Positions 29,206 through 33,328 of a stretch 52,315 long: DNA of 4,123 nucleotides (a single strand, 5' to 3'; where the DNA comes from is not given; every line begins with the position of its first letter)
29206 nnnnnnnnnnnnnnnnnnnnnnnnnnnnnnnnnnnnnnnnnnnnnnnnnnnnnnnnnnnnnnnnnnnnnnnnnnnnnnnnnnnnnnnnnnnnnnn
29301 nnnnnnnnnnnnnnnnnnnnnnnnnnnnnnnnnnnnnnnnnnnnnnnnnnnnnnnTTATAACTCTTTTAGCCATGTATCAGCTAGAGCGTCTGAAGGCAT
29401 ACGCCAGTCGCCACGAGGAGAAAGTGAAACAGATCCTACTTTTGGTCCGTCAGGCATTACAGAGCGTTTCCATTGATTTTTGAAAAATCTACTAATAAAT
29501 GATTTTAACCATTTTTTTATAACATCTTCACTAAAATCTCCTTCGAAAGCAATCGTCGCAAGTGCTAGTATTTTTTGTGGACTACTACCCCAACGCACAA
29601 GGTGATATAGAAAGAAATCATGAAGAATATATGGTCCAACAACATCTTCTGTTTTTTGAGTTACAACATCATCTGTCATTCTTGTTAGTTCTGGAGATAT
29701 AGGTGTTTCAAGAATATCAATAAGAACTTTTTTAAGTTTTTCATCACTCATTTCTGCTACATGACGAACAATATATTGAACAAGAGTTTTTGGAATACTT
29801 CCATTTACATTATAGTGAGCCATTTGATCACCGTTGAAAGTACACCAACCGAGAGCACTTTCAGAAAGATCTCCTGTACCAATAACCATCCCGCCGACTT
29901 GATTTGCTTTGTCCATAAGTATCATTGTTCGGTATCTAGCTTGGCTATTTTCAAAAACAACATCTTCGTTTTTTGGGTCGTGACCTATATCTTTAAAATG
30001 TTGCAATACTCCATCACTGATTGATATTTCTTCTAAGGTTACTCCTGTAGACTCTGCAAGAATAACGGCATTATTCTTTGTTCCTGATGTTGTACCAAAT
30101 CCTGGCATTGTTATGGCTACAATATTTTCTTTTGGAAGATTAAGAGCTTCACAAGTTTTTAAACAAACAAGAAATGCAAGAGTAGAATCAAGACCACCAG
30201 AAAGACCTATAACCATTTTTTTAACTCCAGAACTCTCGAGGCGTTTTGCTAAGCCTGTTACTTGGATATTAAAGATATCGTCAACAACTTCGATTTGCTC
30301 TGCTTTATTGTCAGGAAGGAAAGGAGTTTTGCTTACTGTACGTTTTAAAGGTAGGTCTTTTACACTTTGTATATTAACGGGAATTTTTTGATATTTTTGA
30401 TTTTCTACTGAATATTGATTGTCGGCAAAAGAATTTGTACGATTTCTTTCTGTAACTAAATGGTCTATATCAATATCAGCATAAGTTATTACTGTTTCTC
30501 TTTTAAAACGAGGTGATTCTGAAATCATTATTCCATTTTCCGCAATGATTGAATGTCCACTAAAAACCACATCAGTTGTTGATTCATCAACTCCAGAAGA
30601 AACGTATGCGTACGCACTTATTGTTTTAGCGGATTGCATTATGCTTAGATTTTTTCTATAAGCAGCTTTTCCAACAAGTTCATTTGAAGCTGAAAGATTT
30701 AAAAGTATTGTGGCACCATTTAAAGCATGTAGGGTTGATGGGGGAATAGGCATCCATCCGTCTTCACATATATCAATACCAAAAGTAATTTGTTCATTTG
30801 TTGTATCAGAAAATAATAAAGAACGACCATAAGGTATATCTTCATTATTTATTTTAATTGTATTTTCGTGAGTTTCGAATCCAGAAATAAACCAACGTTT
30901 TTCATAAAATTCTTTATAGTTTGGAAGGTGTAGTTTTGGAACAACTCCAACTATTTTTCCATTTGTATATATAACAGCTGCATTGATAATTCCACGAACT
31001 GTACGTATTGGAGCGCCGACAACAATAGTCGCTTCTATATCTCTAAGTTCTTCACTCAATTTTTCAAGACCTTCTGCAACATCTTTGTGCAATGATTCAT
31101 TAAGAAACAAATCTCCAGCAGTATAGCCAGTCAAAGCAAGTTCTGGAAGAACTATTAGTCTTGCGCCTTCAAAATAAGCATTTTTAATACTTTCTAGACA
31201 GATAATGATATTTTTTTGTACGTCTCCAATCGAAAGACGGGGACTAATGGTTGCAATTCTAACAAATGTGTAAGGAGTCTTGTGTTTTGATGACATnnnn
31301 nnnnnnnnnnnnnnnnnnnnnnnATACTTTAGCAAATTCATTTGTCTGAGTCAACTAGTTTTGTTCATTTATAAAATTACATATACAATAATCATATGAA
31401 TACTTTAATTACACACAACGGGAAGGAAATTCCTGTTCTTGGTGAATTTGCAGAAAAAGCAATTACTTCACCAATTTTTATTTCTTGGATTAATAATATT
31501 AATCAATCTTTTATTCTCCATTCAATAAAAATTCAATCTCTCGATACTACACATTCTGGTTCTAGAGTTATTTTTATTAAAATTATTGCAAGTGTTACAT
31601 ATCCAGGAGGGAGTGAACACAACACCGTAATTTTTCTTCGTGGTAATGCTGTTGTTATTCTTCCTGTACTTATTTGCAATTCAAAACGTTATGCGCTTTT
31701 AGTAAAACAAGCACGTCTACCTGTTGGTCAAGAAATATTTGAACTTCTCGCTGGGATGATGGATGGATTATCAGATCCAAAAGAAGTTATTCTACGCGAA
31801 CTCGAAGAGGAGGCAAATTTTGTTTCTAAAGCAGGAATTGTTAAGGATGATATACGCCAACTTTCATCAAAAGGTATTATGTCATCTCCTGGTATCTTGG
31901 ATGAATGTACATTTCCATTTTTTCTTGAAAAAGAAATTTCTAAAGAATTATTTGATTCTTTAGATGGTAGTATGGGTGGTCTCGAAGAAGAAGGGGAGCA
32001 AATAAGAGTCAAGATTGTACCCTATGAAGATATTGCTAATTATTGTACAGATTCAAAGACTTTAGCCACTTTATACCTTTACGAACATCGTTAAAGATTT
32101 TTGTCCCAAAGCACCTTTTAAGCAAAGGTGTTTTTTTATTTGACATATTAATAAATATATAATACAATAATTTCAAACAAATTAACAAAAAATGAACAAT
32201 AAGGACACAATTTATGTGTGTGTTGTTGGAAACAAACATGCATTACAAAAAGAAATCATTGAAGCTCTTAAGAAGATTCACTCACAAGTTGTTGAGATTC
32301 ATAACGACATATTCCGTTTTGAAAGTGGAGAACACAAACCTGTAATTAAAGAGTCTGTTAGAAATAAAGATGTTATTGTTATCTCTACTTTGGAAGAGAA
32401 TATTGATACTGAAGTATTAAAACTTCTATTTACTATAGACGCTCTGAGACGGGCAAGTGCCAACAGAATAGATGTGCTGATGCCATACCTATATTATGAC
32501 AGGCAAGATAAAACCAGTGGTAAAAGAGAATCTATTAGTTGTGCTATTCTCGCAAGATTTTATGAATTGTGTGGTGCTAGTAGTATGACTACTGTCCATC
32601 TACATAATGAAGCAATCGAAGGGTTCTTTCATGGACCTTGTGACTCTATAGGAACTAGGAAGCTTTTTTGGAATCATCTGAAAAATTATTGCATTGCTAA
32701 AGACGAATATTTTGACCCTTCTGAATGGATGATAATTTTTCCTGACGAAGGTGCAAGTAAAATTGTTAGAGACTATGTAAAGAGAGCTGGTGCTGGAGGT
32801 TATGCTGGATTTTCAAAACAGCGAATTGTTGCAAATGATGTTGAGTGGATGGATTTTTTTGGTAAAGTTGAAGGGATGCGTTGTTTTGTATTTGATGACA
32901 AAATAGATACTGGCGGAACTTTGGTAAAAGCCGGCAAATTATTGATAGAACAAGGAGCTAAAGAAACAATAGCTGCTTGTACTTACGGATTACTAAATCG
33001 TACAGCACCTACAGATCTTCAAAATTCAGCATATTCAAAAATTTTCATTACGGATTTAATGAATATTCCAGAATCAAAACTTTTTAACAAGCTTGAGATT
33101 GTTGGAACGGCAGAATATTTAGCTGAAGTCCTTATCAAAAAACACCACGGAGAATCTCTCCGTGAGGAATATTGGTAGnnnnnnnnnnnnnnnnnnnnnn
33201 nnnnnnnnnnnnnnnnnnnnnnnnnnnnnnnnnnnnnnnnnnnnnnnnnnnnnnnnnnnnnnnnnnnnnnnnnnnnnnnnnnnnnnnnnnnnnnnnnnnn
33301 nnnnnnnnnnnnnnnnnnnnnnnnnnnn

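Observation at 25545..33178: Self-contained NAD+ reconstruction island in a CPR genome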

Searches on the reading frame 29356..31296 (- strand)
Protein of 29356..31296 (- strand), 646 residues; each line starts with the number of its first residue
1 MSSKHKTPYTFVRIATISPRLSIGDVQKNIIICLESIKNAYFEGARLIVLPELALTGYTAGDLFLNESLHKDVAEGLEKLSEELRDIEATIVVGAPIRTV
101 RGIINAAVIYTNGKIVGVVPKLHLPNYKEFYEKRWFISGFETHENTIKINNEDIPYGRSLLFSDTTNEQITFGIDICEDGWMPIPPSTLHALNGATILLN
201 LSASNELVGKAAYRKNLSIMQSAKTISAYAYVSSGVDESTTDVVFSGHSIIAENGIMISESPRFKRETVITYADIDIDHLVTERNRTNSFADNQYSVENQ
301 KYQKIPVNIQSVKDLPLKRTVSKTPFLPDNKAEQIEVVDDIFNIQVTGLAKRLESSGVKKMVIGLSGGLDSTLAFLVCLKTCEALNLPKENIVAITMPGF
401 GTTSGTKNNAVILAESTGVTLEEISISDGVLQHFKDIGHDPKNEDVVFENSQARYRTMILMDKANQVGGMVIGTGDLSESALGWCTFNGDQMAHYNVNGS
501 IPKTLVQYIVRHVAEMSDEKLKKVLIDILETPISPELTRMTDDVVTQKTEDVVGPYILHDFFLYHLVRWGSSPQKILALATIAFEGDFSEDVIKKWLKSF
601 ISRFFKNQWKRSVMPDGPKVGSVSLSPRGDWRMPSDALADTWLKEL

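Call 3: search_protein_families(library=pfam, proteins=[window:29356-31296:-], max_evalue=0.01)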
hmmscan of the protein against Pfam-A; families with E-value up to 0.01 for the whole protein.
window:29356-31296:- (646 aa): 2 families
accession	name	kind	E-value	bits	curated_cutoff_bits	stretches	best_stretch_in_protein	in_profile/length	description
PF02540.23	NAD_synthase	-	3.7e-29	102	21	1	345-578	5-216/242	NAD synthase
PF00795.27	CN_hydrolase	-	3.4e-20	72.9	23.2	1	22-278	10-249/256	Carbon-nitrogen hydrolase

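Call 4: search_protein_families(library=ncbifam, proteins=[window:29356-31296:-], max_evalue=0.01)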
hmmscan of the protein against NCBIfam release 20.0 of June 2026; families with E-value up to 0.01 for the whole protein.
window:29356-31296:- (646 aa): 11 families
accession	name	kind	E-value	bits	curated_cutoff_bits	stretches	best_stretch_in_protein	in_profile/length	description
NF002730.0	PRK02628.1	equivalog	7.1e-253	840.7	473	1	6-646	7-670/677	NAD(+) synthase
NF010588.0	PRK13981.1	equivalog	2.6e-77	260.4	479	1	20-634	13-537/546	NAD+ synthase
NF010587.0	PRK13980.1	equivalog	5.2e-28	98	255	1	344-513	17-178/267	NAD+ synthase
TIGR00552.1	nadE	equivalog_domain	5.8e-24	84.7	63.65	1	349-513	13-174/251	NAD(+) synthase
TIGR03381.1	agmatine_aguB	equivalog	2.4e-13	50.1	410.25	2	13-139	2-131/279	N-carbamoylputrescine amidase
NF001979.1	PRK00768.1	equivalog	1e-12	48.1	250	1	344-496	23-180/266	NAD(+) synthase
NF002048.0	PRK00876.1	subfamily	9.1e-08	31.3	313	1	349-428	31-102/330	NAD(+) synthase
NF033621.1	de_GSH_amidase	exception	7.7e-07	28.7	355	1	25-131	12-119/260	deaminated glutathione amidase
NF040852.1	nitrile_Arch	equivalog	3.1e-06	26.5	500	1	21-132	10-125/262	nitrilase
TIGR00268.2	TIGR00268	equivalog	0.0023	17.3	150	1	357-428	12-78/259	ATP-dependent sacrificial sulfur transferase LarE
NF008934.0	PRK12291.1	equivalog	0.003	16.9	427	1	27-122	216-297/419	apolipoprotein N-acyltransferase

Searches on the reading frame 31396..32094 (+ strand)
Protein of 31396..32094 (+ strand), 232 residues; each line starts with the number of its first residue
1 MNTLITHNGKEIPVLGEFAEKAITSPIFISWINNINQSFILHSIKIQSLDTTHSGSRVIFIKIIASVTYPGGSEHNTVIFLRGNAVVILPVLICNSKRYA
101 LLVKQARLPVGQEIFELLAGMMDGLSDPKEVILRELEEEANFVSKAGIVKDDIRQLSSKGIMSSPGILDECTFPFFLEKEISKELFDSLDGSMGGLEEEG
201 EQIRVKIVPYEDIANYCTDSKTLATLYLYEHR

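Call 3: search_protein_families(library=pfam, proteins=[window:31396-32094:+], max_evalue=0.01)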
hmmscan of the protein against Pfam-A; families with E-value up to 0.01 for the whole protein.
window:31396-32094:+ (232 aa): 1 family
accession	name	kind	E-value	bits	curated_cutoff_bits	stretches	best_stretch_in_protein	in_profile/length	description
PF00293.34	NUDIX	-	1.5e-05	25.4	21.1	1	91-213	8-118/134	NUDIX domain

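Call 4: search_protein_families(library=ncbifam, proteins=[window:31396-32094:+], max_evalue=0.01)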
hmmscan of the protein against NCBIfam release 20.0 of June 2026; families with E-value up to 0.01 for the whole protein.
window:31396-32094:+ (232 aa): 2 families
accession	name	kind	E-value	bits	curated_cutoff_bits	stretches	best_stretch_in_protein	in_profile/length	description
NF008003.0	PRK10729.1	equivalog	8.5e-06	25.2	248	1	76-216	50-179/210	ADP-ribose diphosphatase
TIGR00052.1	TIGR00052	subfamily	0.00021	20.9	79.55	1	74-208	35-161/188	nudix-type nucleoside diphosphatase, YffH/AdpP family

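Call 22: search_protein_families(library=padloc, proteins=[window:31396-32094:+], max_evalue=0.01)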
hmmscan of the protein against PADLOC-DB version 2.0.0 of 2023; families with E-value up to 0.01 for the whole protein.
window:31396-32094:+ (232 aa): 0 families

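Call 25: search_solved_structures(query=window:31396-32094:+, max_evalue=1, show_alignments=1)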
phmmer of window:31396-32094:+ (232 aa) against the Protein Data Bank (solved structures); distinct sequences matched with E-value up to 1: 28.
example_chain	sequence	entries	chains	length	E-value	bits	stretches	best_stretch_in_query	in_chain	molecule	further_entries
8zr8_A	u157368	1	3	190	1.3e-05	28.6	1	57-172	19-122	Methanol dehydrogenase activator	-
8wv3_A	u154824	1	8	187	1.8e-05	28.2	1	57-171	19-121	ADP-ribose pyrophosphatase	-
9jax_E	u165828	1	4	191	1.9e-05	28.1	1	57-172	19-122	ADP-ribose pyrophosphatase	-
3ac9_A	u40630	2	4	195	0.0002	24.7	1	84-166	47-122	ADP-sugar pyrophosphatase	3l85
3aca_A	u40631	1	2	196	0.0002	24.7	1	84-166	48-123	ADP-sugar pyrophosphatase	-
5qj4_A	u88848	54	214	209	0.00023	24.5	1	84-166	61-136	ADP-sugar pyrophosphatase | NUDT5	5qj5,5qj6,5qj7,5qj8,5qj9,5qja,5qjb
3bm4_A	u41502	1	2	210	0.00023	24.5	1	84-166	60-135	ADP-sugar pyrophosphatase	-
2dsc_A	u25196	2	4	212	0.00023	24.5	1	84-166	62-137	ADP-sugar pyrophosphatase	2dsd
5nqr_A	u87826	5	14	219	0.00024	24.4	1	84-166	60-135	ADP-sugar pyrophosphatase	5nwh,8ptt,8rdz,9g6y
2dsb_A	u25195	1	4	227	0.00025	24.4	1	84-166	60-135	ADP-sugar pyrophosphatase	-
9q0n_E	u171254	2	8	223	0.00041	23.7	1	84-166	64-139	ADP-sugar pyrophosphatase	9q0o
9q0m_E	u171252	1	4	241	0.00049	23.4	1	84-166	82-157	ADP-sugar pyrophosphatase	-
2yvm_A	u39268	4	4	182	0.0095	19.2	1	86-142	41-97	MutT/nudix family protein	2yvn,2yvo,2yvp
9dua_A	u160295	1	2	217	0.014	18.7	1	73-219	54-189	ADP-ribose pyrophosphatase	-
9b1z_A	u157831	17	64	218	0.014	18.7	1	73-219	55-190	ADP-ribose pyrophosphatase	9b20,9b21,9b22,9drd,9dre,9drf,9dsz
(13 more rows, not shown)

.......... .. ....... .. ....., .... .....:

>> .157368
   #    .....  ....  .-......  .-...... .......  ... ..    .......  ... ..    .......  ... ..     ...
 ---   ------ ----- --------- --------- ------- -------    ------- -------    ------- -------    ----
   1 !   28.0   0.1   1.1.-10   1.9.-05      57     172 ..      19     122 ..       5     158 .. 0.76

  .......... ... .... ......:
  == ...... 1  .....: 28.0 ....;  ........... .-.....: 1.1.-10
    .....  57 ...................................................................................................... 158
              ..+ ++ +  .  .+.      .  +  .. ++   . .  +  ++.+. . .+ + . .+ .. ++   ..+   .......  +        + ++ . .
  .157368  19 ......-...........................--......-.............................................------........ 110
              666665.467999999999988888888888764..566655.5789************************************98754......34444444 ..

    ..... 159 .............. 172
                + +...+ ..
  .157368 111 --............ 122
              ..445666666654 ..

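Call 39: search_protein_families(library=phrogs, proteins=[window:31396-32094:+], max_evalue=0.001)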
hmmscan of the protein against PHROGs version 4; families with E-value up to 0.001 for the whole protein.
window:31396-32094:+ (232 aa): 0 families

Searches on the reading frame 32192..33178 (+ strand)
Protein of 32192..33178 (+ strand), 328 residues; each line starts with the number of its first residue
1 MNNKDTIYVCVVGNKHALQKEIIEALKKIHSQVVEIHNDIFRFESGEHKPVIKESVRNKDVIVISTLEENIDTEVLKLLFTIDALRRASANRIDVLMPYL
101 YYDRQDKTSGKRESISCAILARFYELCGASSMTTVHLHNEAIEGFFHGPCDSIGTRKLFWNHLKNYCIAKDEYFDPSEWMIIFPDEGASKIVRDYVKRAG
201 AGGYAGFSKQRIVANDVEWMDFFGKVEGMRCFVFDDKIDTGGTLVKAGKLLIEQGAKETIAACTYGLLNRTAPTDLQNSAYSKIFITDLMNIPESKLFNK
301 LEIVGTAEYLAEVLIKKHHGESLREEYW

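Call 3: search_protein_families(library=pfam, proteins=[window:32192-33178:+], max_evalue=0.01)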
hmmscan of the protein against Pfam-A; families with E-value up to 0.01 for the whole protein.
window:32192-33178:+ (328 aa): 3 families
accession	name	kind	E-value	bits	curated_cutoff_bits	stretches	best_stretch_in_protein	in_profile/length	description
PF13793.12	Pribosyltran_N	-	5.4e-26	91.2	25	1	13-128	7-117/117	N-terminal domain of ribose phosphate pyrophosphokinase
PF14572.12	Pribosyl_synth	-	6.3e-10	39.7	27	1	220-323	75-179/184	Phosphoribosyl synthetase-associated domain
PF00156.33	Pribosyltran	-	9.9e-09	35.1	26.3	1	175-269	27-125/158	Phosphoribosyl transferase domain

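Call 4: search_protein_families(library=ncbifam, proteins=[window:32192-33178:+], max_evalue=0.01)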
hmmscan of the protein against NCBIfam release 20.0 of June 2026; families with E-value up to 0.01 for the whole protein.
window:32192-33178:+ (328 aa): 13 families
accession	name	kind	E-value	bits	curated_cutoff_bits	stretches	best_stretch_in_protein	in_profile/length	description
TIGR01251.1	ribP_PPkin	subfamily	4.7e-68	229.4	113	1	28-324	19-305/309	ribose-phosphate diphosphokinase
NF002320.0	PRK01259.1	subfamily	2.6e-63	214.3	297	1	4-325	4-312/316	ribose-phosphate diphosphokinase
NF002844.0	PRK03092.1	equivalog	3.8e-56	190.7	438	1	27-314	29-309/326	ribose-phosphate diphosphokinase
NF002618.0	PRK02269.1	equivalog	1.9e-51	175.6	460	1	39-323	33-312/321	ribose-phosphate diphosphokinase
NF002758.0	PRK02812.1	equivalog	2e-44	152.1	518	1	42-323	52-325/330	ribose-phosphate pyrophosphokinase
NF002095.0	PRK00934.1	equivalog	5.7e-43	147.1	296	1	27-298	18-275/287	ribose-phosphate diphosphokinase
NF003428.0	PRK04923.1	equivalog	1.7e-42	145.7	536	1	17-324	17-314/319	ribose-phosphate diphosphokinase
NF001815.0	PRK00553.1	equivalog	3.3e-41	141.5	484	1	13-324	16-318/332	ribose-phosphate pyrophosphokinase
NF002686.0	PRK02458.1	equivalog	3.1e-38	132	506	1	42-320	40-309/323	ribose-phosphate diphosphokinase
NF005299.0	PRK06827.1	subfamily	6.8e-38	130.4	327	1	19-324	39-365/383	phosphoribosylpyrophosphate synthetase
NF005537.0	PRK07199.1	subfamily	5.1e-23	81.6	322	1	38-290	29-273/301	ribose-phosphate diphosphokinase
NF002634.0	PRK02304.1-3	equivalog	0.0043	16.7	170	1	227-263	117-153/182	adenine phosphoribosyltransferase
TIGR00201.1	comF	subfamily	0.0092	15.9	233.55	0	225-261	149-185/190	ComF family protein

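Call 22: search_protein_families(library=padloc, proteins=[window:32192-33178:+], max_evalue=0.01)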
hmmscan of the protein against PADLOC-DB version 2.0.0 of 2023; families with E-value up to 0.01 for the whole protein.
window:32192-33178:+ (328 aa): 0 families

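Call 39: search_protein_families(library=phrogs, proteins=[window:32192-33178:+], max_evalue=0.001)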
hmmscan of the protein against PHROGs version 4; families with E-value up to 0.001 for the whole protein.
window:32192-33178:+ (328 aa): 1 family
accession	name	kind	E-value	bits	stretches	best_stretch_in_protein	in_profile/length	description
phrog_619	-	other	2.2e-31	110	1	37-292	14-264/282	ribose-phosphate pyrophosphokinase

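Call 43: search_solved_structures(query=window:32192-33178:+, max_evalue=0.00001)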
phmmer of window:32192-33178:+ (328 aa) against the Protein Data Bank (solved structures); distinct sequences matched with E-value up to 0.00001: 31.
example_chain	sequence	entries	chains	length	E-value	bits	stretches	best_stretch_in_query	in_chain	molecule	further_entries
1dkr_A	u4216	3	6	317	1.3e-41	145.9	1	39-323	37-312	PHOSPHORIBOSYL PYROPHOSPHATE SYNTHETASE | PROTEIN (PHOSPHORIBOSYL PYROPHOSPHATE SYNTHETASE) | RIBOSE-PHOSPHATE PYROPHOSPHOKINASE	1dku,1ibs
5mp7_A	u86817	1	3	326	7.5e-41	143.4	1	43-314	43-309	Ribose-phosphate pyrophosphokinase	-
3dah_A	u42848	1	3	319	1.3e-40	142.6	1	40-323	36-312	Ribose-phosphate pyrophosphokinase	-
4s2u_A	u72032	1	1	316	1.3e-34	122.9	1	40-317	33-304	Ribose-phosphate pyrophosphokinase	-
7xmu_A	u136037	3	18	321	1.3e-34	122.9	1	40-317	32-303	Ribose-phosphate pyrophosphokinase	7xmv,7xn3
6asv_A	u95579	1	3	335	1.6e-34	122.6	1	40-317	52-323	Ribose-phosphate pyrophosphokinase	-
6nfe_A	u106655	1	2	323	1.6e-32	116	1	37-322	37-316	Ribose-phosphate pyrophosphokinase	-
7yk1_A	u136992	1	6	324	2e-32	115.7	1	42-323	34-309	Ribose-phosphate pyrophosphokinase 2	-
4lyg_A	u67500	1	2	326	6.6e-32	114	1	42-323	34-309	Ribose-phosphate pyrophosphokinase 1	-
5t3o_A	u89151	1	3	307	6.6e-32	114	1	52-324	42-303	Ribose-phosphate pyrophosphokinase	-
7pn0_A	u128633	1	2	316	7.2e-32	113.9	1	52-324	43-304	Ribose-phosphate pyrophosphokinase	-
4lzn_B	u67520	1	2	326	8.2e-32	113.7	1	43-323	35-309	Ribose-phosphate pyrophosphokinase 1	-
8dbf_A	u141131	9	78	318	1e-31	113.4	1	43-323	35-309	Ribose-phosphate pyrophosphokinase 1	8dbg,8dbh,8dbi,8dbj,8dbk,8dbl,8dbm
8dbc_A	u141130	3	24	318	1e-31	113.4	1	43-323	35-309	Ribose-phosphate pyrophosphokinase 1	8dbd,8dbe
2h08_A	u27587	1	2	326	1.1e-31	113.3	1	43-323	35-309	Ribose-phosphate pyrophosphokinase I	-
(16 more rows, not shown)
